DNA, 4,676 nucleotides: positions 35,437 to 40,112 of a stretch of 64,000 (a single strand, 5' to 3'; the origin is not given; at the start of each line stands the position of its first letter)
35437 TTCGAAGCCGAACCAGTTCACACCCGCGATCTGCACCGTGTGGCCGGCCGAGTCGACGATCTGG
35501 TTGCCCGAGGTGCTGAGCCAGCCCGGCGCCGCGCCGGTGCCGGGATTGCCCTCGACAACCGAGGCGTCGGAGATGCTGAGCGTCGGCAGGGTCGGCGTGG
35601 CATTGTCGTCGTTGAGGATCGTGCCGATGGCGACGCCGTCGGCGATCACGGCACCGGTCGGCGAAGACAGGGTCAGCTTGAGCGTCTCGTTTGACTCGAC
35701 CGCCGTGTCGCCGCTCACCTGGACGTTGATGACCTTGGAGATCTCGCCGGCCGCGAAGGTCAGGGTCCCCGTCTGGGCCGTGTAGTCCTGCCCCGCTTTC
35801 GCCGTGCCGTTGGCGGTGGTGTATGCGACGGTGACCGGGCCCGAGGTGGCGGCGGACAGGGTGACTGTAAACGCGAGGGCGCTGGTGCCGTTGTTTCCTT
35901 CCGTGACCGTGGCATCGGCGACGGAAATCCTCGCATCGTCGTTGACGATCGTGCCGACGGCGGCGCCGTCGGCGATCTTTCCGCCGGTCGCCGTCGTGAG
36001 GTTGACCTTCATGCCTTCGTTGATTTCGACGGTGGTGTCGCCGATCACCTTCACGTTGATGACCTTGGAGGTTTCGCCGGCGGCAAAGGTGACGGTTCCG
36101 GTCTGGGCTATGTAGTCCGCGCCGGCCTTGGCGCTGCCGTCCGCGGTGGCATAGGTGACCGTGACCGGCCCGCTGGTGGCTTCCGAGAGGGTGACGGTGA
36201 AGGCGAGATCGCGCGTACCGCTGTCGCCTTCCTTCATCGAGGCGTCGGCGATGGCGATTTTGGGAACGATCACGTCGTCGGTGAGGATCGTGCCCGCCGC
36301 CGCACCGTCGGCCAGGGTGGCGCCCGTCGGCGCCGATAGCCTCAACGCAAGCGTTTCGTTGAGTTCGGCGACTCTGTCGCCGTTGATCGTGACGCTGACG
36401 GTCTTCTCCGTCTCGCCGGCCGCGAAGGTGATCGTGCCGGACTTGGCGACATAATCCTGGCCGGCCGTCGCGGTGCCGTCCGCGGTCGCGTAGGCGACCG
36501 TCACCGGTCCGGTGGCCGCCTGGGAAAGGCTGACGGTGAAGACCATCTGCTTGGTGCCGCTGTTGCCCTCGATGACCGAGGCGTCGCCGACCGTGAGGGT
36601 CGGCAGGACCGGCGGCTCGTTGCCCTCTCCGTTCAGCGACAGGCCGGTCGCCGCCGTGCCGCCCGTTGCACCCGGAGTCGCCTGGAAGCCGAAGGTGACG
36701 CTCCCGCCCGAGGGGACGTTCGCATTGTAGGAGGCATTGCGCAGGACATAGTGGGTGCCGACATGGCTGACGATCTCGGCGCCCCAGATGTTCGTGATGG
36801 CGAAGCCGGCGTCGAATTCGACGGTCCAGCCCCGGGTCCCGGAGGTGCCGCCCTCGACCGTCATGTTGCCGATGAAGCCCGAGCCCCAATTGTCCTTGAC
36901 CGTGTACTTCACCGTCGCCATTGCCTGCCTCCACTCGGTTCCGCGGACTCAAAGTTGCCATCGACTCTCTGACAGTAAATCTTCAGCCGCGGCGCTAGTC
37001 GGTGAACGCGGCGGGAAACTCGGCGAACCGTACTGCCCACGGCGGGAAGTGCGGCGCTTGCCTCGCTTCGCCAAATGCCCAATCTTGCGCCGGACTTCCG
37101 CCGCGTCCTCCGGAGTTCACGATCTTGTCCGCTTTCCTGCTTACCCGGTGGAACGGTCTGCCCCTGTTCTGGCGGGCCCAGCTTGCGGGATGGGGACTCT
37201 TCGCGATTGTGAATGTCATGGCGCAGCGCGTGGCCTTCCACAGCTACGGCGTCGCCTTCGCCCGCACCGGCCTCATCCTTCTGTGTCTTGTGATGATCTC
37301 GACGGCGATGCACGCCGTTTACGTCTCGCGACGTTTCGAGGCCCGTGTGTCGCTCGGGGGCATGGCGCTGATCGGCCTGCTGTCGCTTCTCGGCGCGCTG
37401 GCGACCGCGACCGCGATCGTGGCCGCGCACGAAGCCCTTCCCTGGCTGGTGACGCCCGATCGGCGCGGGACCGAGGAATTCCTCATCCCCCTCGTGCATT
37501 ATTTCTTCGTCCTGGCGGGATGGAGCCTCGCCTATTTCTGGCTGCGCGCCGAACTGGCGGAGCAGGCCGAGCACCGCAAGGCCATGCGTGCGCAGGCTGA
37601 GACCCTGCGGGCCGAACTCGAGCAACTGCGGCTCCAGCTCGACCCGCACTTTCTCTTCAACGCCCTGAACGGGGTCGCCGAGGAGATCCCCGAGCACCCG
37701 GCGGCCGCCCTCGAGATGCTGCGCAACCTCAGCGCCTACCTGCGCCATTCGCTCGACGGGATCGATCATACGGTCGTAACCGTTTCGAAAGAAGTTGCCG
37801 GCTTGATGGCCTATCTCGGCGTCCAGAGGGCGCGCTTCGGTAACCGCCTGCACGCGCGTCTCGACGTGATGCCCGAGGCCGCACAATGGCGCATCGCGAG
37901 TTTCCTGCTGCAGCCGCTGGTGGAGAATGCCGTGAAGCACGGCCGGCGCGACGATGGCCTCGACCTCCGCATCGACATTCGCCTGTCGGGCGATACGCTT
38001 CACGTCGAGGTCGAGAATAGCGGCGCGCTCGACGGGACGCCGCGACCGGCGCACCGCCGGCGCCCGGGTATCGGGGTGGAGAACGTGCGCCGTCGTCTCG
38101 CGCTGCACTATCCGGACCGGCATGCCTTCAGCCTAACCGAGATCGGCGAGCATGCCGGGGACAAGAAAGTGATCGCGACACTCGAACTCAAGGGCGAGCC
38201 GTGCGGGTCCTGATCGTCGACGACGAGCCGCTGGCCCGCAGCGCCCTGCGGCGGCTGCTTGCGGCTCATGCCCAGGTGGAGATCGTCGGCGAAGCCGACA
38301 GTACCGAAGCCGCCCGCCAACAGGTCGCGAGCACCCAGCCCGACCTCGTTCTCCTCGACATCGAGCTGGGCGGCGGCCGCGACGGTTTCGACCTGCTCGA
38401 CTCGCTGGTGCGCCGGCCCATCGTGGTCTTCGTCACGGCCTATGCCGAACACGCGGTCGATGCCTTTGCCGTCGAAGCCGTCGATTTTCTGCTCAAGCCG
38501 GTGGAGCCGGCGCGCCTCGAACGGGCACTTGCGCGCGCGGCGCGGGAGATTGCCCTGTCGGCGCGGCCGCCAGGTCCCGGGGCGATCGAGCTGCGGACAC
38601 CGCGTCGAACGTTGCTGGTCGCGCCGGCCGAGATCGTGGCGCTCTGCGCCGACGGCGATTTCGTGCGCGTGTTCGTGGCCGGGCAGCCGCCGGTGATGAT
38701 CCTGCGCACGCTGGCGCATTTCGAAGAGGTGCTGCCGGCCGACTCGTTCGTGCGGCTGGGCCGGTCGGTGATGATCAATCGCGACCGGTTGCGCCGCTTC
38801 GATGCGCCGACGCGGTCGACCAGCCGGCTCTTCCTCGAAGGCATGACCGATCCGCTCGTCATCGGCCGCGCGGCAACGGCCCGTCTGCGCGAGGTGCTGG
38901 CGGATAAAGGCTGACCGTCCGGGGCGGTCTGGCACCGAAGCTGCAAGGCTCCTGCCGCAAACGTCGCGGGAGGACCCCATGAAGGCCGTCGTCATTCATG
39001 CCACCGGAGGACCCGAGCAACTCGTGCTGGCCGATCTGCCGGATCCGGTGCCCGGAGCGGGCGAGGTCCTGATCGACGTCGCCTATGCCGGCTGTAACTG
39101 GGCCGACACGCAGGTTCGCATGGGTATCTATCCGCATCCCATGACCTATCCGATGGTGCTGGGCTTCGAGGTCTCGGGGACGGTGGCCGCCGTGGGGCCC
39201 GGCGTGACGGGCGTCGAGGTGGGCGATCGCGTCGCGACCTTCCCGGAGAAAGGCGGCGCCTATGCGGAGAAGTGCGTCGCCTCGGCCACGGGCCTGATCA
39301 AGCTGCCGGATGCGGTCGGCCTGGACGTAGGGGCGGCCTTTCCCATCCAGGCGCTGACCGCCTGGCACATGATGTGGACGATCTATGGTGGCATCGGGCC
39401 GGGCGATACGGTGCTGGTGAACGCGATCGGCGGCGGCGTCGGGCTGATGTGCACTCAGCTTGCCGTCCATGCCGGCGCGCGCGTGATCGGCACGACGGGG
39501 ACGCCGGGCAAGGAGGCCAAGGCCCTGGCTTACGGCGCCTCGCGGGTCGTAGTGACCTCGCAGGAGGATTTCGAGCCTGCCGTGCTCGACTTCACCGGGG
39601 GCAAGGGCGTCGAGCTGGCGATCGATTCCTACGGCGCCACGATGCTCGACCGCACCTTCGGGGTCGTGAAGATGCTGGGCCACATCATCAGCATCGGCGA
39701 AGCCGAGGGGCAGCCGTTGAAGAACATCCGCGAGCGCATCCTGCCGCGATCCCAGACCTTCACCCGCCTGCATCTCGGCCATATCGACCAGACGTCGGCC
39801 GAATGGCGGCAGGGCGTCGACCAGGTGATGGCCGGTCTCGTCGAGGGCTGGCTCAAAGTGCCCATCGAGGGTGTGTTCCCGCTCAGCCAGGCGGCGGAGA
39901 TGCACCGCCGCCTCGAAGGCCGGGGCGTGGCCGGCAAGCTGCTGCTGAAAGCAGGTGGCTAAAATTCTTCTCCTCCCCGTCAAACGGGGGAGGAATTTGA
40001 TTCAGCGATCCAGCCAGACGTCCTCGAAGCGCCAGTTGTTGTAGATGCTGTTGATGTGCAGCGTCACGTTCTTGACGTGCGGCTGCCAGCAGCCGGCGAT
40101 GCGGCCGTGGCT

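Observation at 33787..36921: Leaderless 1044-aa glycanase bracketed by two CBM2-like modules with Calx-beta repeats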

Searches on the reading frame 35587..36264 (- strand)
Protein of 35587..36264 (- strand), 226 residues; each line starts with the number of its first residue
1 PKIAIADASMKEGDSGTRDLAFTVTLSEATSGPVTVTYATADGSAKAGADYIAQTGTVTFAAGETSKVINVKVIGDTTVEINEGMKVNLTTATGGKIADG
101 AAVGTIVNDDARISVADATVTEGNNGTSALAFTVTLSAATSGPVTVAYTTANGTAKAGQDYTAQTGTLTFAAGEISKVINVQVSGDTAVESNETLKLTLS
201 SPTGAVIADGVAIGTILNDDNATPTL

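Call 59: search_solved_structures(query=window:35587-36264:-, max_evalue=0.001, show_alignments=2)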
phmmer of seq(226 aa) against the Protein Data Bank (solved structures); distinct sequences matched with E-value up to 0.001: 13.
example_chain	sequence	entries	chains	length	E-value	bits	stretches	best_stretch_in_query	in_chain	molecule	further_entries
3us9_A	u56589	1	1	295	7.6e-17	65.3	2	97-205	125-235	Sodium/calcium exchanger 1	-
8sgi_A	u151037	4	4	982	3.1e-14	56.8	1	31-205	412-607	Sodium/calcium exchanger 1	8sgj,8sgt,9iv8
3rb5_A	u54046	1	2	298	2.7e-13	53.7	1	34-203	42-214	Na/Ca exchange protein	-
3rb7_A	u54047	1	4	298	3.1e-13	53.5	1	34-203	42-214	Na/Ca exchange protein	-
8jp0_A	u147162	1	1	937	2.2e-12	50.7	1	31-203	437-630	Sodium/calcium exchanger 1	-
2fws_A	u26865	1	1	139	6.1e-08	36.2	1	31-93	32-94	Sodium/calcium exchanger 1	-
2dpk_A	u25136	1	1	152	8.3e-08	35.8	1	31-93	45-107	Sodium/calcium exchanger 1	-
3gin_A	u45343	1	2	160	3.2e-07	33.9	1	31-93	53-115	Sodium/calcium exchanger 1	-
2kls_A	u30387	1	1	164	5.1e-06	30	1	119-205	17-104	Sodium/calcium exchanger 1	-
2fwu_A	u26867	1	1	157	5.4e-06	29.9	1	121-205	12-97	Sodium/calcium exchanger 1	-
2qvk_A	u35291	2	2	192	7.7e-06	29.4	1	120-206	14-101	Sodium/calcium exchanger 1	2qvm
3ead_A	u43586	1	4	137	8.4e-06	29.2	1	144-222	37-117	Na/Ca exchange protein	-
3e9t_A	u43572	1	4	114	1.6e-05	28.3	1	144-219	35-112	Na/Ca exchange protein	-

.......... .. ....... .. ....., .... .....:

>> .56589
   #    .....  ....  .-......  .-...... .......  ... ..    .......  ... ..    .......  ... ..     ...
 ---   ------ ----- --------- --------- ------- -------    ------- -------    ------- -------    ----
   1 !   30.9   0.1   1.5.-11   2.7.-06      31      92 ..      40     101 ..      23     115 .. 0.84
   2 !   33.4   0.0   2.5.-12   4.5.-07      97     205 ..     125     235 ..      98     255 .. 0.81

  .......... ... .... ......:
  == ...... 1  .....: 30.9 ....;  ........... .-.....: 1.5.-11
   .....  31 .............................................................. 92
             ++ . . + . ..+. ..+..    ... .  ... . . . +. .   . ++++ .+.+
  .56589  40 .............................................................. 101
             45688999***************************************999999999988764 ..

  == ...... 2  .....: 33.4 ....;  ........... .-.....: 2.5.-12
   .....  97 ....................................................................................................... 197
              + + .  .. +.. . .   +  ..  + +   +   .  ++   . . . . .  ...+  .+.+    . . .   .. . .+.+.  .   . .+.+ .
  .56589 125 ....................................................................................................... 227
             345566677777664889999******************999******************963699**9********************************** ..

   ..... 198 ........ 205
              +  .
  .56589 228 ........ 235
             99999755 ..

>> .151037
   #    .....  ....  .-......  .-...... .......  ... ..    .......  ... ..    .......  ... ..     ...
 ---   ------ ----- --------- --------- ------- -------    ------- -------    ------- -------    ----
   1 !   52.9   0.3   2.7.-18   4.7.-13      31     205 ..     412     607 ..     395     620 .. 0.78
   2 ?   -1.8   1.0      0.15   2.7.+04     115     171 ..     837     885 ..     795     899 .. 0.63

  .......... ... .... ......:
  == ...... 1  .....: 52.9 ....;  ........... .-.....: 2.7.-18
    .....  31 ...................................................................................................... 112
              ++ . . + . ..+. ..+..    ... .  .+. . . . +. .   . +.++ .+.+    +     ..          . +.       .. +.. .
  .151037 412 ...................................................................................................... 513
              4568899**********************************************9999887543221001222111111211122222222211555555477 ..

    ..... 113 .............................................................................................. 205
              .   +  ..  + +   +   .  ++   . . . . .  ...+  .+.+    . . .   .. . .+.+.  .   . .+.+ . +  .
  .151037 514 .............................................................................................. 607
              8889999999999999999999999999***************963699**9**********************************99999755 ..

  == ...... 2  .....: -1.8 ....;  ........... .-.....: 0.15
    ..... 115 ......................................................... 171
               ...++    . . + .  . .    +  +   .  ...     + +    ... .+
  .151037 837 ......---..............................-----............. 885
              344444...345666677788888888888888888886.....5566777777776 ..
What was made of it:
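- On Calx-beta (Pfam PF03160): Only part of the ligand set is kept (call 59).
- The Calx-beta Ca2+-ligand motifs are only partly conserved (call 59).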

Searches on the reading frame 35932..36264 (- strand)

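Call 32: search_protein_families(library=pfam, proteins=[window:35932-36264:-], max_evalue=0.01)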
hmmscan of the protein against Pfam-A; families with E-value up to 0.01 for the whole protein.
seq(111 aa): 3 families
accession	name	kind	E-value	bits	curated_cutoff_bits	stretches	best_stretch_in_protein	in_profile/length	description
PF03160.20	Calx-beta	-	1.3e-17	64.3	27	1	22-97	26-102/119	Calx-beta domain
PF24547.1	DUF7601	-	0.00089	20.3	27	1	17-108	17-103/116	Domain of unknown function (DUF7601)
PF20579.4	LapA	-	0.0027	18.5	27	0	18-99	17-84/99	LapA domain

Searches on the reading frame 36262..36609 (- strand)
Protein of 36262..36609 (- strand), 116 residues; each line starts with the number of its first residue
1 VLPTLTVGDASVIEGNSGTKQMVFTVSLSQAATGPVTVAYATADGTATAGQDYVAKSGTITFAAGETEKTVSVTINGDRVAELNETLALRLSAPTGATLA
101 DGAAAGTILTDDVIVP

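Call 32: search_protein_families(library=pfam, proteins=[window:36262-36609:-], max_evalue=0.01)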
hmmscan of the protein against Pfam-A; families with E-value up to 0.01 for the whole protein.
seq(116 aa): 2 families
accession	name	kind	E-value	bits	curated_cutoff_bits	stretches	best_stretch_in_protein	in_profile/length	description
PF03160.20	Calx-beta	-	1.4e-20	73.9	27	1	17-106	19-112/119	Calx-beta domain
PF20579.4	LapA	-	5.2e-05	24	27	1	18-102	16-85/99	LapA domain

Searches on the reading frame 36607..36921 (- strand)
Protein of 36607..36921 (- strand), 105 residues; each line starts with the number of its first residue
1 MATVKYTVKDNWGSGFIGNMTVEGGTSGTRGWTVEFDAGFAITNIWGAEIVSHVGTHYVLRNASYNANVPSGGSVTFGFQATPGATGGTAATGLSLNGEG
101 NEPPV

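Call 32: search_protein_families(library=pfam, proteins=[window:36607-36921:-], max_evalue=0.01)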
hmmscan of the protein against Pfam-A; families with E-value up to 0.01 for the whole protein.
seq(105 aa): 1 family
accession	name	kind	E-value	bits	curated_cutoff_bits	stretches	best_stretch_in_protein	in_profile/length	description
PF00553.25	CBM_2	-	5.6e-19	68.8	24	1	2-99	1-99/101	Cellulose binding domain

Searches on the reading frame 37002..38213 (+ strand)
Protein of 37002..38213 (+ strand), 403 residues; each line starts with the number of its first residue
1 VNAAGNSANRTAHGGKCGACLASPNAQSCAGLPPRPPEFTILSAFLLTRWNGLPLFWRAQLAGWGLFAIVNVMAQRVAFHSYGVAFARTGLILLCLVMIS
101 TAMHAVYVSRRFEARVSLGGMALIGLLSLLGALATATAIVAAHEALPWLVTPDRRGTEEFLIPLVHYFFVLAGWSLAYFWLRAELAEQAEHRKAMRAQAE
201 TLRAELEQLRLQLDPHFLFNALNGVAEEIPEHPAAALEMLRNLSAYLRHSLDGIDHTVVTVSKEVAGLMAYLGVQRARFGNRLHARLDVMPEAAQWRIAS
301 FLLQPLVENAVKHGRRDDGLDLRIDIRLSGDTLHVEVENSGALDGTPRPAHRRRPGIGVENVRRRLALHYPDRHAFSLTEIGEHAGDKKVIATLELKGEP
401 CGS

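Call 10: search_protein_families(library=pfam, proteins=[window:37002-38213:+], max_evalue=0.001)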
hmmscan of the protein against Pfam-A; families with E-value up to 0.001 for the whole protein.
window:37002-38213:+ (403 aa): 1 family
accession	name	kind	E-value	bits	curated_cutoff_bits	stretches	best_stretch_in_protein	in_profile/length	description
PF06580.19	His_kinase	-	5.9e-19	68.6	25.2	1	204-283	1-81/81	Histidine kinase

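Call 57: search_protein_families(library=ncbifam, proteins=[window:37002-38213:+], max_evalue=0.001)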
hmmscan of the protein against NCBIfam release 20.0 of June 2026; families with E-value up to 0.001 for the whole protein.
window:37002-38213:+ (403 aa): 0 families

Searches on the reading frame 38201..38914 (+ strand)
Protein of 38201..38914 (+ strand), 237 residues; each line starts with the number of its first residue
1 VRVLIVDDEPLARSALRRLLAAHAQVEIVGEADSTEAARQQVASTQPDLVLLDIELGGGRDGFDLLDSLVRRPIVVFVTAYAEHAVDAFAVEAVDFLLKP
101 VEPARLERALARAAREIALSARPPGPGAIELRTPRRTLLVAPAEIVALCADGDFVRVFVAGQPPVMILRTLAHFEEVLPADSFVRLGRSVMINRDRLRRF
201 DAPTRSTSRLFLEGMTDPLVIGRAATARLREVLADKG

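Call 10: search_protein_families(library=pfam, proteins=[window:38201-38914:+], max_evalue=0.001)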
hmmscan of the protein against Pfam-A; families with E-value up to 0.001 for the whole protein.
window:38201-38914:+ (237 aa): 2 families
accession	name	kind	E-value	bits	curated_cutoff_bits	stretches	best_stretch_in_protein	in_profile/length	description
PF00072.30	Response_reg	-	1.7e-22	80.1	30.2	1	3-110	1-110/111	Response regulator receiver domain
PF04397.21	LytTR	-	1.3e-11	45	22.6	1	136-233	2-97/98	LytTr DNA-binding domain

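Call 57: search_protein_families(library=ncbifam, proteins=[window:38201-38914:+], max_evalue=0.001)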
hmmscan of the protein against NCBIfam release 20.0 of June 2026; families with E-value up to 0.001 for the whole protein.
window:38201-38914:+ (237 aa): 66 families (the best 25 are shown)
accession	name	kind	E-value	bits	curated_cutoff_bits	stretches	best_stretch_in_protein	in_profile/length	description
NF008677.0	PRK11697.1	equivalog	2.7e-31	108.8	246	1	1-203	2-206/238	two-component system response regulator BtsR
NF010684.1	PRK14084.1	equivalog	3.2e-26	92.6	375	1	1-116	1-118/254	response regulator transcription factor LytR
NF007935.0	PRK10651.1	equivalog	2.8e-18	65.9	250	1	2-171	8-180/216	two-component system response regulator NarL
NF009206.0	PRK12555.1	subfamily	4.1e-16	58.9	342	1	1-103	1-108/340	chemotaxis-specific protein-glutamate methyltransferase CheB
NF001965.0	PRK00742.1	subfamily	8.5e-16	58.1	293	1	1-106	4-114/357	chemotaxis-specific protein-glutamate methyltransferase CheB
NF047785.1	respo_reg_MadR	equivalog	1.1e-15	57.6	300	1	1-115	1-122/209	MadR family response regulator transcription factor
NF006623.1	PRK09191.1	subfamily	3.2e-14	53.3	240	1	2-113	139-251/258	PhyR family response regulator anti-anti-sigma factor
NF007708.0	PRK10403.1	equivalog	4.8e-13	49.1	343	1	2-114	8-124/215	nitrate/nitrite response regulator protein NarP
NF011896.0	PRK15369.1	equivalog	2.1e-11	43.8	242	1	2-106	5-113/211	two component system response regulator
NF007419.0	PRK09958.1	equivalog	3.1e-11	43.3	251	1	1-83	1-84/204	acid-sensing system DNA-binding response regulator EvgA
NF009971.0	PRK13435.1-2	subfamily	6.5e-10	39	151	1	1-123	1-122/141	response regulator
NF008469.0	PRK11361.1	equivalog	2e-09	36.7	714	1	2-113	6-119/461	acetoacetate metabolism transcriptional regulator AtoC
NF052445.1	RespRegMctR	equivalog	2.2e-09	37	300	1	2-64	3-67/205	two-component system response regulator MctR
NF041832.1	near_NosP_CTERM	subfamily_domain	5.4e-09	35.6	400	1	2-111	253-367/370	NahK/ErcS family hybrid sensor histidine kinase/response regulator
NF051870.1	NAssimRespRegNtrX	equivalog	1.7e-08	33.8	600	1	3-115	4-120/452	nitrogen assimilation response regulator NtrX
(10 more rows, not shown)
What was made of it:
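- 38201..38914 (+): Response regulator with receiver and LytTR DNA-binding domains. calls 10, 57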

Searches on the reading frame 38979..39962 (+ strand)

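Call 10: search_protein_families(library=pfam, proteins=[window:38979-39962:+], max_evalue=0.001)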
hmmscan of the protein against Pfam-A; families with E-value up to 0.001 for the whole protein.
window:38979-39962:+ (327 aa): 3 families
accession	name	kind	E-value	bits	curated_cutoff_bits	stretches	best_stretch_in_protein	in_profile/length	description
PF00107.32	ADH_zinc_N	-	2.9e-18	66.5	31.8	1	153-281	1-125/129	Zinc-binding dehydrogenase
PF08240.17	ADH_N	-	3.5e-17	63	23.5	1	26-111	1-104/104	Alcohol dehydrogenase GroES-like domain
PF13602.12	ADH_zinc_N_2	-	4.7e-13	50.7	27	1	186-323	2-134/134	Zinc-binding dehydrogenase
